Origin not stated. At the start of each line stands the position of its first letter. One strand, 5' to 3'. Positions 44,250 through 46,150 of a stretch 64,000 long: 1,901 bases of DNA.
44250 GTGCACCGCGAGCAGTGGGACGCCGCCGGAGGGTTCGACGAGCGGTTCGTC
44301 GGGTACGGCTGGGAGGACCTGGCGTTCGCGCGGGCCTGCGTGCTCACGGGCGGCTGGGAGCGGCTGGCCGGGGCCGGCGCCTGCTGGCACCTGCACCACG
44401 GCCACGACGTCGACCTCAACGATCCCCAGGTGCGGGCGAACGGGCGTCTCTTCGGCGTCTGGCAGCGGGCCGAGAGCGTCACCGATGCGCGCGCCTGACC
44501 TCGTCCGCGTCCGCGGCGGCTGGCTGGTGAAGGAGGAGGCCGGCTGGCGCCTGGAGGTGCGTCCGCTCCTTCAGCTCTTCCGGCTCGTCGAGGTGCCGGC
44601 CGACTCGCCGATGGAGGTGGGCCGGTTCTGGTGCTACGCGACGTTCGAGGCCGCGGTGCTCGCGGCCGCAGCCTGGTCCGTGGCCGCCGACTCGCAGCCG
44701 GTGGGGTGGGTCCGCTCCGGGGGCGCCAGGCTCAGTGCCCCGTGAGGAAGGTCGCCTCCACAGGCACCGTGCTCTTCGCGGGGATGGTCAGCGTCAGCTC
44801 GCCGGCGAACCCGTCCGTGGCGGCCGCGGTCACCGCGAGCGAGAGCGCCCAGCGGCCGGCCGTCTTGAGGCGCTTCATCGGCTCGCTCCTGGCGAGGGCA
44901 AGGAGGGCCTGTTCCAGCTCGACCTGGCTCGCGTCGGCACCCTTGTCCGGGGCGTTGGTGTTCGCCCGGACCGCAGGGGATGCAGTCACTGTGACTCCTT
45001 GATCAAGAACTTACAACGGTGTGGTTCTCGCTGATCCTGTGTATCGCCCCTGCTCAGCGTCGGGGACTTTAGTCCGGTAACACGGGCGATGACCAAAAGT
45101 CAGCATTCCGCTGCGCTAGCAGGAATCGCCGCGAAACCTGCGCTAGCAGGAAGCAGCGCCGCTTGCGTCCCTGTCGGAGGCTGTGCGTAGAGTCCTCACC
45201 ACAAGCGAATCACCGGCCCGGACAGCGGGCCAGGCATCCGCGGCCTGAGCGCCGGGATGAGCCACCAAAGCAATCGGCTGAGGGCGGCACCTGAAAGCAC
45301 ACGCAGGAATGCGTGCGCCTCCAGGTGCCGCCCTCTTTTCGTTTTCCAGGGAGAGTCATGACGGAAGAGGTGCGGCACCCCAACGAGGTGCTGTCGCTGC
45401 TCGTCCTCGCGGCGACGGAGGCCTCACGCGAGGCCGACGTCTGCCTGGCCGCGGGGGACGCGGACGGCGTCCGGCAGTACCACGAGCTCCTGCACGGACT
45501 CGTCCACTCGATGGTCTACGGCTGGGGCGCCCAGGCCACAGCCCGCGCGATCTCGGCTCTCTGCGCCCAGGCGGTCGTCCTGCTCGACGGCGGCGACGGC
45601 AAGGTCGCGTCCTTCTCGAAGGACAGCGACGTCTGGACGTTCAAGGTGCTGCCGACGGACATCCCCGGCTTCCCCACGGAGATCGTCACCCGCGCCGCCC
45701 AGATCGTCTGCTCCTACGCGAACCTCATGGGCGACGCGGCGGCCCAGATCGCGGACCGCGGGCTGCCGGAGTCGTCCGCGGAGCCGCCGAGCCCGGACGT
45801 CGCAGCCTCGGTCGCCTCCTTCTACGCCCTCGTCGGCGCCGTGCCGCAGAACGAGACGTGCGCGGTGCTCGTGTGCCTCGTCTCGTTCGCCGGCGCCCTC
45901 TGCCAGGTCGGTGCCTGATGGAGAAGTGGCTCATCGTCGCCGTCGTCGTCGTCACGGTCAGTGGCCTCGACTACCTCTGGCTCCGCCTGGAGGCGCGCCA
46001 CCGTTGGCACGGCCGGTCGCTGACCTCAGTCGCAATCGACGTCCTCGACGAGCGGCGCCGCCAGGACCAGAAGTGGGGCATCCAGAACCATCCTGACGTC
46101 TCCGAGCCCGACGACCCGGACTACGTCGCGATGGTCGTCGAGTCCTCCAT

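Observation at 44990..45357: A 360-bp non-coding control hub between the late and early regions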

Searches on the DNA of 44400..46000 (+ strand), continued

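Call 69: search_with_rna_model(model_id=R1, sources=[window, L006, L007], max_evalue=1e-20, make_alignment=true, show_alignments=3)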
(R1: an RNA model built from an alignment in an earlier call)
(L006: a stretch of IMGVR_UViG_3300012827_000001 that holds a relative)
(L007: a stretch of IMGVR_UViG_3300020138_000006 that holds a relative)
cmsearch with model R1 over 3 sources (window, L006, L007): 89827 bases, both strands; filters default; matches with E-value up to 1e-20: 3.
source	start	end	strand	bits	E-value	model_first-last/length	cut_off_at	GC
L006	2764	2913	+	168.1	9e-43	1-151/151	no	0.65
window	45194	45346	+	147.8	2.2e-37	1-151/151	no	0.66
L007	2208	2352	+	144.2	2e-36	1-151/151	no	0.67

Alignment A5: 3 matches aligned to the model, 153 columns, each read 5' to 3' on its own strand. Consensus structure (alignment columns), stored with it:
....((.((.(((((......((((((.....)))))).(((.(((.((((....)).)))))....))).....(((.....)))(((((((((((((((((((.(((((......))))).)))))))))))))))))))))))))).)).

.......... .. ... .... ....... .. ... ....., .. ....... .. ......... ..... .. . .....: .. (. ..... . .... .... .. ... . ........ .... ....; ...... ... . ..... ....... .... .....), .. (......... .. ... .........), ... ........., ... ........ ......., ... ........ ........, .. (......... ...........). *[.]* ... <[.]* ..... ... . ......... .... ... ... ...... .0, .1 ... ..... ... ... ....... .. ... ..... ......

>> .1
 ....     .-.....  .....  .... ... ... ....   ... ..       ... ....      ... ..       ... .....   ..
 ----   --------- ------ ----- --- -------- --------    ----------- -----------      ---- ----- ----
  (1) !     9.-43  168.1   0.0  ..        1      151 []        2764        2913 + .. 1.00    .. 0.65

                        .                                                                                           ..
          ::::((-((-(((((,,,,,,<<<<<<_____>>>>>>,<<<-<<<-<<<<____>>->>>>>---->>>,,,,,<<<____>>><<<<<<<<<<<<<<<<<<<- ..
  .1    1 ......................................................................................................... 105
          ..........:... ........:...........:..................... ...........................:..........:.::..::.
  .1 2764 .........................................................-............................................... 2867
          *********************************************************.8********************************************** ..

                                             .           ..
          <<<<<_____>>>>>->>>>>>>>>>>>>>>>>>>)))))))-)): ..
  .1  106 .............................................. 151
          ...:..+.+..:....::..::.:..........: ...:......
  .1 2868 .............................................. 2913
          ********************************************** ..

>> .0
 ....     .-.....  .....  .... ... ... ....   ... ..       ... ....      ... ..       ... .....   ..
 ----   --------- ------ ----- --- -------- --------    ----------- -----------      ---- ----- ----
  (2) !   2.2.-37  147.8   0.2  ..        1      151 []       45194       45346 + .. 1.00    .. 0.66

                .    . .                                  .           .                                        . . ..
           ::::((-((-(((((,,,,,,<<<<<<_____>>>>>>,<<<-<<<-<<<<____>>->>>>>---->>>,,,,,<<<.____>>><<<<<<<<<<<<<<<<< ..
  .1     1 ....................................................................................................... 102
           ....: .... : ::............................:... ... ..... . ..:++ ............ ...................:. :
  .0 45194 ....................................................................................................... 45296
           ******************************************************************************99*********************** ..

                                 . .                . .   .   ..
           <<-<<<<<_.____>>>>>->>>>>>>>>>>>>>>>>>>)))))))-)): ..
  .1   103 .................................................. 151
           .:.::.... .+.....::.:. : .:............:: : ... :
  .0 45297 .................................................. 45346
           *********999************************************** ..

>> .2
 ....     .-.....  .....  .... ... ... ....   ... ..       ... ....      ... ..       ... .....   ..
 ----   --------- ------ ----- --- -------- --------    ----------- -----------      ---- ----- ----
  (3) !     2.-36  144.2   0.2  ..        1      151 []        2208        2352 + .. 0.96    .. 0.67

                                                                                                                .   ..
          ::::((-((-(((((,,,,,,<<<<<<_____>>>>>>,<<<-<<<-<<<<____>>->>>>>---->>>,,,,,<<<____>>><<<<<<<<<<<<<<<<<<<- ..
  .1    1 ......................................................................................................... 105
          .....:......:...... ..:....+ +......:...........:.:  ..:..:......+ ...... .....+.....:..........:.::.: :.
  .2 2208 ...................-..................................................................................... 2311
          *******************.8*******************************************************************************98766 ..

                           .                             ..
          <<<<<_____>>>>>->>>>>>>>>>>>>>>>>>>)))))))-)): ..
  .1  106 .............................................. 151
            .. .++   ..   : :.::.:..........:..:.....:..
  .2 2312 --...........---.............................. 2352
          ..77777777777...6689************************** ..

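Call 89: search_with_rna_model(model_id=R1, sources=[L070, L071, L072, L073, L074, L075, L076, L077, L078], max_evalue=1, show_alignments=6)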
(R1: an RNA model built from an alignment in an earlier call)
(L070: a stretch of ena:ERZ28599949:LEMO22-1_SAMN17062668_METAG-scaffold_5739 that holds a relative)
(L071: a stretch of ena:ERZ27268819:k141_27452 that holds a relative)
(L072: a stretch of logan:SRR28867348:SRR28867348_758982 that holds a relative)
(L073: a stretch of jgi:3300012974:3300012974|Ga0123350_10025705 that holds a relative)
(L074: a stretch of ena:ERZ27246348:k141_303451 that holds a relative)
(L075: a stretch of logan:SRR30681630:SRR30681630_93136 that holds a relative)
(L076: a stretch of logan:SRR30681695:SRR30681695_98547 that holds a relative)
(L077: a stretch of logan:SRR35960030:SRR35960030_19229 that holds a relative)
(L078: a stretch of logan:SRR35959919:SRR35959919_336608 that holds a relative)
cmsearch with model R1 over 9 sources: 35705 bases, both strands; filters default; matches with E-value up to 1: 12.
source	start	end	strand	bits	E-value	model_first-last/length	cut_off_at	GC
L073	1668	1817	-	157.2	2.9e-40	1-151/151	no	0.66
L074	1209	1358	-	157.2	2.9e-40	1-151/151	no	0.66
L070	323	469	-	124.1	1.9e-31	1-151/151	no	0.69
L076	239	384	-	112.6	2.1e-28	1-151/151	no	0.66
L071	1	76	-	57.4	1e-13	1-77/151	3'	0.74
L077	3730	3858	-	51.3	4.3e-12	1-151/151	no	0.63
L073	1680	1732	+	35.6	6.5e-08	87-139/151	no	0.66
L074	1221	1273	+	35.6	6.5e-08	87-139/151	no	0.66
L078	1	105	-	34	1.8e-07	1-107/151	3'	0.65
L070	334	385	+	28.2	6.2e-06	86-140/151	no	0.71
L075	1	39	-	20.2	0.00081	1-40/151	3'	0.64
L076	251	299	+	17.5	0.0044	87-139/151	no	0.67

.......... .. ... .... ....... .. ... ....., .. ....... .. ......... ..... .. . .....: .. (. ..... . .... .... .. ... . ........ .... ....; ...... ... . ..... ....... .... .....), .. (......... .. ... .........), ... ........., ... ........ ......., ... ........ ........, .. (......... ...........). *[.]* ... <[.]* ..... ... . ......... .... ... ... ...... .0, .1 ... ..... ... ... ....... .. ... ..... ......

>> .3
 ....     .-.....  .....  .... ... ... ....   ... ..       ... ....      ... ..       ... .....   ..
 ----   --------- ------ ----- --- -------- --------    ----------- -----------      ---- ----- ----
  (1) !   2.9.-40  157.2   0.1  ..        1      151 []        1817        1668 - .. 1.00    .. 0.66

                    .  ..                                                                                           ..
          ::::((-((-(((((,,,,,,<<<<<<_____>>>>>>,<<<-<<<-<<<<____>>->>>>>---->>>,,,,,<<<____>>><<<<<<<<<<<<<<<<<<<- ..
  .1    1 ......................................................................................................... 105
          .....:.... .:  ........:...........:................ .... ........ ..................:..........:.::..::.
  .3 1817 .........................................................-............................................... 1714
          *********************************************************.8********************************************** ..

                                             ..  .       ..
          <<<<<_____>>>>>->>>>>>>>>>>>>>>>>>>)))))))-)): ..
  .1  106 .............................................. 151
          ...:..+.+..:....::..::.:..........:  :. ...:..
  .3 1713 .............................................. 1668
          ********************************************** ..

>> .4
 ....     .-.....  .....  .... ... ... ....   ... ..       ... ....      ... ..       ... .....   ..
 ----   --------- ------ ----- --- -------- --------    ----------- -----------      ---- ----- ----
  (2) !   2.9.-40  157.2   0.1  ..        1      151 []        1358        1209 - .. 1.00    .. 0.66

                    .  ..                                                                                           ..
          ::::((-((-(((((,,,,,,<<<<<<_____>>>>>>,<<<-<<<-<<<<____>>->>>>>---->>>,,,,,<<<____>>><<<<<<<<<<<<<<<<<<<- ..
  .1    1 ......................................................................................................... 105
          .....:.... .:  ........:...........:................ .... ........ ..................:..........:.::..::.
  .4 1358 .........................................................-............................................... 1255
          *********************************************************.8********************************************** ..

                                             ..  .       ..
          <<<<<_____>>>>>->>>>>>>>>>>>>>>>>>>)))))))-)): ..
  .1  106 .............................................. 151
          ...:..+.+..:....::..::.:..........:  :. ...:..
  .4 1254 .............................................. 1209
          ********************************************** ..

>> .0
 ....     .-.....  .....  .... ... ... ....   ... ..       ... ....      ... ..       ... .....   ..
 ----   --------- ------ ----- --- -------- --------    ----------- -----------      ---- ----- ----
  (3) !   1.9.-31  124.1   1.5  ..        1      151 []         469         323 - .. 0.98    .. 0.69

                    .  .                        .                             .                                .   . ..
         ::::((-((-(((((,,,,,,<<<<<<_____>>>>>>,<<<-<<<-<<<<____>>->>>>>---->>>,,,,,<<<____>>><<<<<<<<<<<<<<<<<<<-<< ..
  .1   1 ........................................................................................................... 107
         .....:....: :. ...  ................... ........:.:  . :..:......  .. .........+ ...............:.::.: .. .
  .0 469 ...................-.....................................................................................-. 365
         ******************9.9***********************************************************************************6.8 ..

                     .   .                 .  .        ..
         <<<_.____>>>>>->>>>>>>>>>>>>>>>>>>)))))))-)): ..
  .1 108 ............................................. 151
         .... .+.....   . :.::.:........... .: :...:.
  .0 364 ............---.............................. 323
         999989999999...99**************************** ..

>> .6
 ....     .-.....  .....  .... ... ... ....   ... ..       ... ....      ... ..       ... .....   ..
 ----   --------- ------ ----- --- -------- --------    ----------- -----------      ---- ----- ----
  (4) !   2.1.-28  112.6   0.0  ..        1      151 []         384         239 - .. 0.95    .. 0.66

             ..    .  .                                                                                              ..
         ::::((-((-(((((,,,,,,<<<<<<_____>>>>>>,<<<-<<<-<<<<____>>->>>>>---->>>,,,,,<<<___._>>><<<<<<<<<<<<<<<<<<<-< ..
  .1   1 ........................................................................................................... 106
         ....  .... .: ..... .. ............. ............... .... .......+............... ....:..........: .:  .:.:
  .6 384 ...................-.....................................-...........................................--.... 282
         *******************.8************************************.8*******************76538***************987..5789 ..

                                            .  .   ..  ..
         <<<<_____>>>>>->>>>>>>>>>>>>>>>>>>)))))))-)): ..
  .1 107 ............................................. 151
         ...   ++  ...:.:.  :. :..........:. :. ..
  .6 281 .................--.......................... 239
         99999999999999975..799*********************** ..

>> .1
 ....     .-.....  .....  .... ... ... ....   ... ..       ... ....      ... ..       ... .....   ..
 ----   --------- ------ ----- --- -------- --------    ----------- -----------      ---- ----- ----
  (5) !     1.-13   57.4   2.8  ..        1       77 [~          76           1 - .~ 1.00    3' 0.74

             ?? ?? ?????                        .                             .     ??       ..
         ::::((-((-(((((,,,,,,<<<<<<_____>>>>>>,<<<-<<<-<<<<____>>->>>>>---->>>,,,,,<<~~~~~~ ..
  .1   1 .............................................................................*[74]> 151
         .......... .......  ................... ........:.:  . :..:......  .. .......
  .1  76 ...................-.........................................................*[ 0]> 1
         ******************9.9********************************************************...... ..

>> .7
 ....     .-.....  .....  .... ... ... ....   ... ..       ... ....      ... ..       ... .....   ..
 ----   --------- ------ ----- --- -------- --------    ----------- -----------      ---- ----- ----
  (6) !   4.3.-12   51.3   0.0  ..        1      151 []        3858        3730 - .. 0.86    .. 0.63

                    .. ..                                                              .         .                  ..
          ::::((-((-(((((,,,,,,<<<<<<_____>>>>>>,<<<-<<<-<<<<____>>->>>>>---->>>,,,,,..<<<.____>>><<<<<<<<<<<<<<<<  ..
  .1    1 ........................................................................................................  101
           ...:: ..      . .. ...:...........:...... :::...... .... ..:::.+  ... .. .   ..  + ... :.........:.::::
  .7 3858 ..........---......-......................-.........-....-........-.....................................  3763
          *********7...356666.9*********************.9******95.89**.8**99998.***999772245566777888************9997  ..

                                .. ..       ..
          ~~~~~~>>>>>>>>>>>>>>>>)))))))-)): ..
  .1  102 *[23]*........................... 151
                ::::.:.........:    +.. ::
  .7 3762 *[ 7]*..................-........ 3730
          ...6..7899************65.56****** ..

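Call 90: search_with_rna_model(model_id=R1, sources=[window, L006, L007, L070, L073, L076, L077], max_evalue=1e-9, make_alignment=true)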
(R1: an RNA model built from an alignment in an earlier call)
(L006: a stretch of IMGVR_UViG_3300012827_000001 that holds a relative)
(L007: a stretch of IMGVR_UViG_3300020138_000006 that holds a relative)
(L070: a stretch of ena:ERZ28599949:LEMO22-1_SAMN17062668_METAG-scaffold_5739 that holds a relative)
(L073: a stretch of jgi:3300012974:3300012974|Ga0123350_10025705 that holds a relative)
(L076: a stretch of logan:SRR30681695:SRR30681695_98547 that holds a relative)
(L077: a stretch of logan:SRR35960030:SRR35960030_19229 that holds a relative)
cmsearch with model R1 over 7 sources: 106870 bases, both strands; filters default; matches with E-value up to 1e-9: 7.
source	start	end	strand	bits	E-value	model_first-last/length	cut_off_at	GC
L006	2764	2913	+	168.1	1.1e-42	1-151/151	no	0.65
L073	1668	1817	-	157.2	8.7e-40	1-151/151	no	0.66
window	45194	45346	+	147.8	2.6e-37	1-151/151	no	0.66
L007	2208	2352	+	144.2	2.4e-36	1-151/151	no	0.67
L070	323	469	-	124.1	5.5e-31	1-151/151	no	0.69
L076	239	384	-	112.6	6.2e-28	1-151/151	no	0.66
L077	3730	3858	-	51.3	1.3e-11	1-151/151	no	0.63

Alignment A7: 7 matches aligned to the model, 163 columns, each read 5' to 3' on its own strand. Consensus structure (alignment columns), stored with it:
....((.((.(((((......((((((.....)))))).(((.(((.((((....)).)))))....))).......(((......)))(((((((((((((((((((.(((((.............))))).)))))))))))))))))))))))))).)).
